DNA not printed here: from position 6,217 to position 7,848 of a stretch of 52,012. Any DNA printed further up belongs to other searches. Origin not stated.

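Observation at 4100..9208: SIR2-TPR effector beside a translationally coupled P-loop NTPase + TPR pair: candidate three-gene NAD-targeting conflict/defence module (STAND-type modules on three separate proteins)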

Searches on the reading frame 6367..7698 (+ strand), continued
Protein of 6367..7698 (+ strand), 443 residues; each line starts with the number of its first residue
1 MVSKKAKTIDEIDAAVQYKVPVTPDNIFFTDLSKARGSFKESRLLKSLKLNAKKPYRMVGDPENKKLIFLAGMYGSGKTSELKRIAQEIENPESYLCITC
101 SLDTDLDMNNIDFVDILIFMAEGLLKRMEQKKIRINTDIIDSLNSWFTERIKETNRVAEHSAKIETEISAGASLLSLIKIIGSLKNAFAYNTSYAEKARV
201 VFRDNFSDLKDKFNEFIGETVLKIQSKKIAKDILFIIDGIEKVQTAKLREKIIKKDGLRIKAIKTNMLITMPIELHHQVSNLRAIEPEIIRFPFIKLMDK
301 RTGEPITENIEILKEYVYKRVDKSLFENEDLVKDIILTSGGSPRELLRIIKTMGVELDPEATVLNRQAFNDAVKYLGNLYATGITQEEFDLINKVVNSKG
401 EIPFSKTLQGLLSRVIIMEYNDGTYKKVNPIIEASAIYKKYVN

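Call 74: search_protein_families(library=pfam, proteins=[L044:5867-8884:+, L011:11322-13517:+, L030:11322-13472:+, L056:1687-3831:+, L073:11331-13460:+, L013:4148-5050:+, L031:11316-12584:+, L068:11322-12947:+, L075:11322-12782:+, L053:1474-2760:+], max_evalue=0.001)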
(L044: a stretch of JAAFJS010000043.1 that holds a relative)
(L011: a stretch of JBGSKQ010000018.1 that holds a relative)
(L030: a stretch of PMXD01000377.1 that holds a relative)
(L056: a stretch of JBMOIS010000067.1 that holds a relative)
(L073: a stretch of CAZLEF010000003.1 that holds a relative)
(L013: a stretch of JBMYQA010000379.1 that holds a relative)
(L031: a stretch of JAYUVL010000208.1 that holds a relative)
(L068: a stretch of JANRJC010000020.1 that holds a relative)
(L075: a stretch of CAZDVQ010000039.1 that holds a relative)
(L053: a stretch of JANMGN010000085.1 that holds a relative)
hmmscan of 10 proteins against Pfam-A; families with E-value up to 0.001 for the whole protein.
L044:5867-8884:+ (1005 aa): 11 families
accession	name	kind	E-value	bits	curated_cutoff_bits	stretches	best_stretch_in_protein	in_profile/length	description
PF13424.12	TPR_12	-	1.9e-59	198.2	30.1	4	867-935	6-76/77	Tetratricopeptide repeat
PF00515.34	TPR_1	-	1.5e-33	113.6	27.8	1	825-854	2-31/34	Tetratricopeptide repeat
PF07719.23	TPR_2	-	7.4e-33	110.4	27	0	826-855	3-32/34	Tetratricopeptide repeat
PF13374.12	TPR_10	-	1.3e-20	73.1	27.5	0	866-887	4-25/42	Tetratricopeptide repeat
PF17874.7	TPR_MalT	-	4.6e-18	66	45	1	869-977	85-194/336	MalT-like TPR region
PF13181.12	TPR_8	-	8e-16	57.2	25.7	0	825-855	2-32/34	Tetratricopeptide repeat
PF14938.12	SNAP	-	5.9e-15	55.9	25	2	754-984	2-236/282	Soluble NSF attachment protein, SNAP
PF13176.12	TPR_7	-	9.8e-07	28.8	27.9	0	535-556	3-24/36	Tetratricopeptide repeat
PF13431.12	TPR_17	-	0.00042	20.8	24.4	0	825-845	14-34/34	Tetratricopeptide repeat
PF13432.12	TPR_16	-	0.00059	20.7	32.7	0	870-923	3-50/65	Tetratricopeptide repeat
PF13371.12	TPR_9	-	0.00088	19.7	35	0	611-645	29-63/73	Tetratricopeptide repeat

L011:11322-13517:+ (731 aa): 22 families
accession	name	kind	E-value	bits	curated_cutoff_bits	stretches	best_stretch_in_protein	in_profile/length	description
PF13424.12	TPR_12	-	3.1e-43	146.3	30.1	3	252-324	2-76/77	Tetratricopeptide repeat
PF13374.12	TPR_10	-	2.5e-30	104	27.5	2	624-659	1-36/42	Tetratricopeptide repeat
PF07719.23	TPR_2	-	3.7e-29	98.8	27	2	626-656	2-32/34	Tetratricopeptide repeat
PF00515.34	TPR_1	-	2.7e-28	97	27.8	3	626-655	2-31/34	Tetratricopeptide repeat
PF13176.12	TPR_7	-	2.4e-26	90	27.9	1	579-609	1-31/36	Tetratricopeptide repeat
PF13181.12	TPR_8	-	6.3e-24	82.5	25.7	1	625-656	1-32/34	Tetratricopeptide repeat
PF13428.12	TPR_14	-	2e-16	59.3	23.5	0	630-657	6-33/44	Tetratricopeptide repeat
PF14559.12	TPR_19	-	1.1e-15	58.1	25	0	266-320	4-52/68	Tetratricopeptide repeat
PF17874.7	TPR_MalT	-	2.9e-13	50.2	45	0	533-660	44-156/336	MalT-like TPR region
PF13432.12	TPR_16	-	8.5e-13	48.9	32.7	0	299-364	3-58/65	Tetratricopeptide repeat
PF13174.12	TPR_6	-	1.7e-12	47.5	26.3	0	298-317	5-24/33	Tetratricopeptide repeat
PF10602.15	RPN7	-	1.7e-11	44.6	29.6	0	410-464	15-67/174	26S proteasome subunit RPN7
PF07721.20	TPR_4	-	2.8e-11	43.4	27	0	628-646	4-22/26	Tetratricopeptide repeat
PF24885.1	TPR_NPHP3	-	2.3e-10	40.7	100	0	232-326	77-174/239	Nephrocystin-3 TPR domain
PF13414.12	TPR_11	-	9.7e-10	38.4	26.8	0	300-343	1-41/42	TPR repeat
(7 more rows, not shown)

L030:11322-13472:+ (716 aa): 14 families
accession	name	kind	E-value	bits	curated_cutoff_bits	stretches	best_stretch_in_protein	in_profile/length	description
PF13424.12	TPR_12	-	2e-29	102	30.1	2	475-540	5-71/77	Tetratricopeptide repeat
PF13181.12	TPR_8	-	2.3e-24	83.8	25.7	0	323-347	2-26/34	Tetratricopeptide repeat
PF00515.34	TPR_1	-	2.6e-23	81.2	27.8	0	322-347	1-26/34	Tetratricopeptide repeat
PF07719.23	TPR_2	-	4.1e-23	80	27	0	611-634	2-25/34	Tetratricopeptide repeat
PF13176.12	TPR_7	-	8.8e-15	53.9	27.9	0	325-347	2-24/36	Tetratricopeptide repeat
PF13174.12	TPR_6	-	7.2e-12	45.6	26.3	0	612-636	2-26/33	Tetratricopeptide repeat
PF13374.12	TPR_10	-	6.5e-10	39.1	27.5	0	657-681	1-25/42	Tetratricopeptide repeat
PF13428.12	TPR_14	-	7.3e-10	39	23.5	0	475-514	3-42/44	Tetratricopeptide repeat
PF10602.15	RPN7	-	1.7e-07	31.5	29.6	0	654-683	32-61/174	26S proteasome subunit RPN7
PF02259.29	FAT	-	6.2e-06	26.1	24.2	0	425-503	199-286/343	FAT domain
PF14559.12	TPR_19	-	8.8e-06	26.4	25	0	489-522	7-40/68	Tetratricopeptide repeat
PF17874.7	TPR_MalT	-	3.6e-05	23.7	45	0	235-297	42-103/336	MalT-like TPR region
PF12681.13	Glyoxalase_2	-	6.3e-05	23.3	30.1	0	433-467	10-42/118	Glyoxalase-like domain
PF20225.4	DUF6584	-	0.00027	21.5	27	0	492-523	22-53/171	Family of unknown function (DUF6584)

L056:1687-3831:+ (714 aa): 20 families
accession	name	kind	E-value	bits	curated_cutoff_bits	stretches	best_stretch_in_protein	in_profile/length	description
PF13424.12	TPR_12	-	1e-28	99.8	30.1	3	461-540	3-76/77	Tetratricopeptide repeat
PF07719.23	TPR_2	-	1.2e-19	69.2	27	0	415-443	3-31/34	Tetratricopeptide repeat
PF00515.34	TPR_1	-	4.5e-19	67.8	27.8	0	413-438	1-26/34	Tetratricopeptide repeat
PF13428.12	TPR_14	-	2.2e-17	62.2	23.5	0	562-587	6-31/44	Tetratricopeptide repeat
PF13181.12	TPR_8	-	3.3e-16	58.4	25.7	0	415-438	3-26/34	Tetratricopeptide repeat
PF07721.20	TPR_4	-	1e-15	57.1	27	0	418-438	6-26/26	Tetratricopeptide repeat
PF13432.12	TPR_16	-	1.6e-15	57.6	32.7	0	560-585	34-59/65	Tetratricopeptide repeat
PF13374.12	TPR_10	-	6.1e-15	55.1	27.5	0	413-447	2-36/42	Tetratricopeptide repeat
PF13176.12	TPR_7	-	2.4e-13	49.5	27.9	0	416-438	2-24/36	Tetratricopeptide repeat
PF10602.15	RPN7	-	1.2e-12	48.3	29.6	0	601-636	32-67/174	26S proteasome subunit RPN7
PF19955.5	EAD1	-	3.7e-12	47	24.2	0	437-458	6-27/90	Effector-associated domain 1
PF14559.12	TPR_19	-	9e-12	45.6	25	0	489-536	12-52/68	Tetratricopeptide repeat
PF13174.12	TPR_6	-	1.2e-10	41.7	26.3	0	562-584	5-27/33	Tetratricopeptide repeat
PF12209.13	SAC3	-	1.4e-06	28.8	25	0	441-457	40-56/77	Leucine permease transcriptional regulator helical domain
PF17874.7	TPR_MalT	-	5.6e-06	26.3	45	0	347-445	21-112/336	MalT-like TPR region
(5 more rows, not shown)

L073:11331-13460:+ (709 aa): 27 families (the best 25 are shown)
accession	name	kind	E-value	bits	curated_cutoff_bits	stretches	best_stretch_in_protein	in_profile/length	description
PF13424.12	TPR_12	-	1.9e-33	114.9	30.1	5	507-578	3-75/77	Tetratricopeptide repeat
PF00515.34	TPR_1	-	1.7e-26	91.3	27.8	0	508-536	2-30/34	Tetratricopeptide repeat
PF07719.23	TPR_2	-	2.3e-23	80.8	27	0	509-538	3-32/34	Tetratricopeptide repeat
PF14559.12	TPR_19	-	1.6e-21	76.8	25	0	520-568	4-45/68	Tetratricopeptide repeat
PF13181.12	TPR_8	-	3.3e-18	64.7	25.7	0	509-538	3-32/34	Tetratricopeptide repeat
PF13432.12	TPR_16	-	3.7e-16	59.7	32.7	0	615-660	2-47/65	Tetratricopeptide repeat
PF13176.12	TPR_7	-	1.1e-15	56.7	27.9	0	377-400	2-25/36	Tetratricopeptide repeat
PF13431.12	TPR_17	-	1.2e-15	56.8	24.4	0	586-616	3-33/34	Tetratricopeptide repeat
PF13428.12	TPR_14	-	1.7e-15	56.4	23.5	0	612-651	3-42/44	Tetratricopeptide repeat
PF13374.12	TPR_10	-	3.8e-15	55.8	27.5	0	507-541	2-36/42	Tetratricopeptide repeat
PF13174.12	TPR_6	-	4.8e-12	46.1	26.3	0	602-626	6-30/33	Tetratricopeptide repeat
PF07721.20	TPR_4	-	1.9e-09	37.7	27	0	209-224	10-25/26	Tetratricopeptide repeat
PF13371.12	TPR_9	-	1.2e-08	35.2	35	0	314-346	24-56/73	Tetratricopeptide repeat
PF14561.12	TPR_20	-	1.6e-08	35.2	25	0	586-624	12-50/90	Tetratricopeptide repeat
PF08010.17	Phage_30_3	-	3.9e-08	33.6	36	0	579-606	79-106/138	Bacteriophage protein GP30.3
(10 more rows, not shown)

L013:4148-5050:+ (300 aa): 5 families
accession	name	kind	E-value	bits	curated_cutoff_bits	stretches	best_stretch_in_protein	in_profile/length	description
PF00515.34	TPR_1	-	5e-09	36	27.8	1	232-261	2-31/34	Tetratricopeptide repeat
PF07719.23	TPR_2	-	4.7e-08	33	27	1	232-262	2-32/34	Tetratricopeptide repeat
PF13181.12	TPR_8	-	1.7e-07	31.3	25.7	1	232-263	2-33/34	Tetratricopeptide repeat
PF13424.12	TPR_12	-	0.0005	20.6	30.1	0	232-262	4-34/77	Tetratricopeptide repeat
PF13429.12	TPR_15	-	0.00097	19.1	26.2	0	196-264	112-179/280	Tetratricopeptide repeat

L031:11316-12584:+ (422 aa): 8 families
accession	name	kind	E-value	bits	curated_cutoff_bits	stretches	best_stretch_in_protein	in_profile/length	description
PF13424.12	TPR_12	-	2.3e-12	47.4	30.1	1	263-339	2-72/77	Tetratricopeptide repeat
PF07719.23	TPR_2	-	4.5e-10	39.3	27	0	268-293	5-30/34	Tetratricopeptide repeat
PF00515.34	TPR_1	-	1e-08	35.1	27.8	0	319-343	8-32/34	Tetratricopeptide repeat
PF13374.12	TPR_10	-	4.5e-08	33.3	27.5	0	312-345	2-35/42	Tetratricopeptide repeat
PF17874.7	TPR_MalT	-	1.1e-06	28.6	45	1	269-383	85-191/336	MalT-like TPR region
PF13181.12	TPR_8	-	1.4e-06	28.4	25.7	0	312-342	1-31/34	Tetratricopeptide repeat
PF13432.12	TPR_16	-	0.00022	22.1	32.7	0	253-293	24-60/65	Tetratricopeptide repeat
PF09976.15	TPR_21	-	0.00083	19.6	25.5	0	196-296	81-178/193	Tetratricopeptide repeat-like domain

L068:11322-12947:+ (541 aa): 10 families
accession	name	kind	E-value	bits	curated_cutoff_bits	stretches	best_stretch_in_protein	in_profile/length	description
PF13424.12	TPR_12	-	2e-10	41.1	30.1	0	295-370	7-76/77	Tetratricopeptide repeat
PF13431.12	TPR_17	-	5.9e-08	32.8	24.4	0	244-271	6-33/34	Tetratricopeptide repeat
PF13432.12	TPR_16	-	1.1e-07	32.6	32.7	0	225-280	7-60/65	Tetratricopeptide repeat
PF14559.12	TPR_19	-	2e-07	31.7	25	0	351-388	3-33/68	Tetratricopeptide repeat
PF00515.34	TPR_1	-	2.8e-07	30.5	27.8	0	251-279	1-29/34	Tetratricopeptide repeat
PF13428.12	TPR_14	-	2.3e-06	28.2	23.5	0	252-282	2-32/44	Tetratricopeptide repeat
PF07719.23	TPR_2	-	1.1e-05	25.7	27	0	252-282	2-32/34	Tetratricopeptide repeat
PF13181.12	TPR_8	-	1.9e-05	24.9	25.7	0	251-278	1-28/34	Tetratricopeptide repeat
PF09976.15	TPR_21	-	3.9e-05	23.9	25.5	1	203-292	103-185/193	Tetratricopeptide repeat-like domain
PF13374.12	TPR_10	-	9.9e-05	22.7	27.5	0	351-373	14-36/42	Tetratricopeptide repeat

L075:11322-12782:+ (486 aa): 11 families
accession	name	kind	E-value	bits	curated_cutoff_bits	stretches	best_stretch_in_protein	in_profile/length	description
PF07719.23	TPR_2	-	3.4e-11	42.8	27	0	434-460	4-30/34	Tetratricopeptide repeat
PF13424.12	TPR_12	-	2.3e-10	41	30.1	0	261-320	13-76/77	Tetratricopeptide repeat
PF13181.12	TPR_8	-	1.8e-09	37.5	25.7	0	435-460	5-30/34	Tetratricopeptide repeat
PF00515.34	TPR_1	-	1.2e-06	28.5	27.8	0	435-460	5-30/34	Tetratricopeptide repeat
PF13428.12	TPR_14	-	3.1e-06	27.8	23.5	0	344-377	8-41/44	Tetratricopeptide repeat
PF13374.12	TPR_10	-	4.2e-06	27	27.5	0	289-322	2-35/42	Tetratricopeptide repeat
PF17874.7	TPR_MalT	-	1.8e-05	24.7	45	0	436-480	45-89/336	MalT-like TPR region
PF14559.12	TPR_19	-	3.1e-05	24.7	25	0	263-311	3-47/68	Tetratricopeptide repeat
PF13174.12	TPR_6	-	4.1e-05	24.4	26.3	0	435-459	4-28/33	Tetratricopeptide repeat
PF13176.12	TPR_7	-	5.7e-05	23.3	27.9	0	292-317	2-27/36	Tetratricopeptide repeat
PF13432.12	TPR_16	-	0.00067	20.5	32.7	0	257-316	3-58/65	Tetratricopeptide repeat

L053:1474-2760:+ (428 aa): 0 families

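Call 79: search_dna_similar(query=window:6367-7698:+, collection=plasmids, mode=protein, max_rows=10)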
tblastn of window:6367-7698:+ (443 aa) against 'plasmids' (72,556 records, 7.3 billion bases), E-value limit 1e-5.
Records with a match: 1; places in all: 1; records where one place covers at least 80% of the query: 1.
Best place of each record, by identity: <60% 1.
By first word of the organism name: Acaryochloris 1.
By predicted mobility (MOB-suite, as given by PLSDB): conjugative 1.
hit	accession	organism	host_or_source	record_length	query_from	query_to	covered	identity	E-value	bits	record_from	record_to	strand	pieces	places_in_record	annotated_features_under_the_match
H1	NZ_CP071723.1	Acaryochloris sp. 'Moss Beach'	culture,intertidal zone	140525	28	435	92%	18.4%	9e-6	56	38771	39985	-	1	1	P-loop NTPase fold protein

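Call 80: search_dna_similar(query=window:6367-7698:+, collection=phages, mode=protein, max_rows=10)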
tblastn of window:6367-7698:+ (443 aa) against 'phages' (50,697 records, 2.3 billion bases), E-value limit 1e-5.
No match.

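Call 82: fold_search(model_id=the predicted structure, library=viral)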
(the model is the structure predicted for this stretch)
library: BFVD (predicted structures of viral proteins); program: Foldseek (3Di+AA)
matches with E <= 10: 363; with E <= 0.001: 2
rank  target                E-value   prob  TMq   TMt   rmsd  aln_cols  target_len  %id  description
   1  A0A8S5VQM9            5.5e-05  1.00  0.23  0.16  10.5       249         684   14  (no name in the UniProt tables at hand)
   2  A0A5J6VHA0            6.8e-05  0.99  0.28  0.29  20.4       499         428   10  KAP family P-loop domain protein [Megaviridae environmental sample]
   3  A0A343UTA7            1.0e-03  1.00  0.26  0.34  12.8       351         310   11  (no name in the UniProt tables at hand)
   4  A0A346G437            1.4e-03  1.00  0.33  0.40  10.1       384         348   11  (no name in the UniProt tables at hand)
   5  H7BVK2                1.5e-03  1.00  0.30  0.52   7.0       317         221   13  (no name in the UniProt tables at hand)
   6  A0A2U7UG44            1.7e-03  0.99  0.35  0.38  13.8       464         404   10  Replication factor C subunit [Pandoravirus macleodensis]
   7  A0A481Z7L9            2.4e-03  0.98  0.32  0.25  10.4       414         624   12  Uncharacterized protein [Pithovirus LCPAC104]
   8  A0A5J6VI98            2.6e-03  1.00  0.29  0.39  11.3       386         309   10  ATPase family protein [Megaviridae environmental sample]
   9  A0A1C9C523            4.7e-03  1.00  0.36  0.40  14.1       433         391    8  Putative replication factor C subunit 1 [Heterosigma akashiwo virus 01]
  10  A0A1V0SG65            5.8e-03  0.89  0.32  0.22  22.4       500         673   12  Replication factor C large subunit [Hokovirus HKV1]
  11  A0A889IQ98            6.1e-03  0.94  0.28  0.33  11.5       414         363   12  (no name in the UniProt tables at hand)
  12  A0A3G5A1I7            6.5e-03  0.69  0.23  0.22  19.9       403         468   12  Replication factor C large subunit [Gaeavirus sp.]
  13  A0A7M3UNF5            6.8e-03  0.87  0.24  0.28  17.7       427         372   11  ATPase AAA-type core domain-containing protein [Pyramimonas orientalis virus 01B]
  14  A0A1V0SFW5            8.0e-03  0.99  0.34  0.33  11.4       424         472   12  Replication factor C small subunit [Hokovirus HKV1]
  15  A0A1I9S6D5            9.3e-03  0.35  0.17  0.19  23.7       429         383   12  (no name in the UniProt tables at hand)
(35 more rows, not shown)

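Call 83: find_encoding_contigs(protein=P0001, flank=10000, max_places=4)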
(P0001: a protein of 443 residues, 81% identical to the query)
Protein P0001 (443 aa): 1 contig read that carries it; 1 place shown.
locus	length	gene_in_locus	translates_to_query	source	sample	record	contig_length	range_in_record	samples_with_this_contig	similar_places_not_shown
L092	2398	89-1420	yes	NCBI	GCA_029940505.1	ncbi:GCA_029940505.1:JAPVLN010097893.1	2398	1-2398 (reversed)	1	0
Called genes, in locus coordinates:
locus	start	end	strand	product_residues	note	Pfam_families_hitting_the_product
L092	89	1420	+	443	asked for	-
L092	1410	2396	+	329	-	?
